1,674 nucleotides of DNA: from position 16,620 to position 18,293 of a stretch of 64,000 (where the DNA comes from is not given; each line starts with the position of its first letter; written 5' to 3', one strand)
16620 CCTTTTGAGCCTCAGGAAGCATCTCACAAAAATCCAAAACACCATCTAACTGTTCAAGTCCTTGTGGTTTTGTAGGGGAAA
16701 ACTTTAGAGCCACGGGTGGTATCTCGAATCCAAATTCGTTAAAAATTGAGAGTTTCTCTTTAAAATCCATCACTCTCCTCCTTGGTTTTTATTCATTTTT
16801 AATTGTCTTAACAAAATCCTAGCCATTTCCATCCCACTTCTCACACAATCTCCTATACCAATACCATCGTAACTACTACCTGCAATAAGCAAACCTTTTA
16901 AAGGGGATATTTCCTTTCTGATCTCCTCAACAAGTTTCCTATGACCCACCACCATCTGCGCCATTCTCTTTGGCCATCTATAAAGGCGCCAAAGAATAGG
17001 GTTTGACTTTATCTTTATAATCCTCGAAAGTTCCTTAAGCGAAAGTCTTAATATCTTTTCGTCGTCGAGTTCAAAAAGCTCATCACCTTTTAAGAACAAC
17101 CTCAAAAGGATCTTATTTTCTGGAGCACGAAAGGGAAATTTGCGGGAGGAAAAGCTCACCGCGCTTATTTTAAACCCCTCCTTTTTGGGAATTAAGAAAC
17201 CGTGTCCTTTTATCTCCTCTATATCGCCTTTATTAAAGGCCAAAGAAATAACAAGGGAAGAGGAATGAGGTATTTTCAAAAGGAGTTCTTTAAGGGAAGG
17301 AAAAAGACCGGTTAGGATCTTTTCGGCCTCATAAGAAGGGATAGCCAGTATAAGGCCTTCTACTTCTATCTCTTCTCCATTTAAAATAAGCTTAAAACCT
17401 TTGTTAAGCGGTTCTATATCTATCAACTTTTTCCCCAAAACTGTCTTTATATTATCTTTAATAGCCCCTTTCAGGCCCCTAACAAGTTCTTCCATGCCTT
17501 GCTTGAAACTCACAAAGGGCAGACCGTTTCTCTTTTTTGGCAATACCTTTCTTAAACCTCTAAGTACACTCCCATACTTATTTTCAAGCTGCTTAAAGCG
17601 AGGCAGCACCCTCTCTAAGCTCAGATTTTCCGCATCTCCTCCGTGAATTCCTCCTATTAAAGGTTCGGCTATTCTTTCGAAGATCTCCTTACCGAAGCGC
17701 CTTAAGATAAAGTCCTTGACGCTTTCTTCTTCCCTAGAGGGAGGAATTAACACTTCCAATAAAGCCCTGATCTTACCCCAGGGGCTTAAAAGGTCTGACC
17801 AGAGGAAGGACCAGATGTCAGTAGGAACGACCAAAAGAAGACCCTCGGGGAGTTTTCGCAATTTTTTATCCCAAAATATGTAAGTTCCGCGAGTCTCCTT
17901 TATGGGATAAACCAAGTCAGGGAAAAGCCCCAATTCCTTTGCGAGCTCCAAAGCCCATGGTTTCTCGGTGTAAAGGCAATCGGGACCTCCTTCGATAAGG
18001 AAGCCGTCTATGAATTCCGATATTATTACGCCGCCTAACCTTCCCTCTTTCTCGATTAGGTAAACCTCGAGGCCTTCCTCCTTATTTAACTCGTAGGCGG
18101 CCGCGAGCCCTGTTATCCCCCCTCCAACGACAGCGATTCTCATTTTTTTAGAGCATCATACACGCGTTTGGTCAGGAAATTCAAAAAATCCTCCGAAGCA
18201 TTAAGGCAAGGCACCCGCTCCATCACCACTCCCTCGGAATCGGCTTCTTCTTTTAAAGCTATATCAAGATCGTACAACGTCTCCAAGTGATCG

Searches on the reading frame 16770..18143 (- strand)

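Call 55: search_protein_families(library=padloc, proteins=[window:16770-18143:-], max_evalue=0.00001)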
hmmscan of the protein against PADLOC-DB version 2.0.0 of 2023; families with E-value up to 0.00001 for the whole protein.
window:16770-18143:- (457 aa): 1 family
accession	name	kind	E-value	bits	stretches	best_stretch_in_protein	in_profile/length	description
PDLC01086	C3a186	-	1.6e-07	29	1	1-100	1-85/384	"C-3?,4? desaturase"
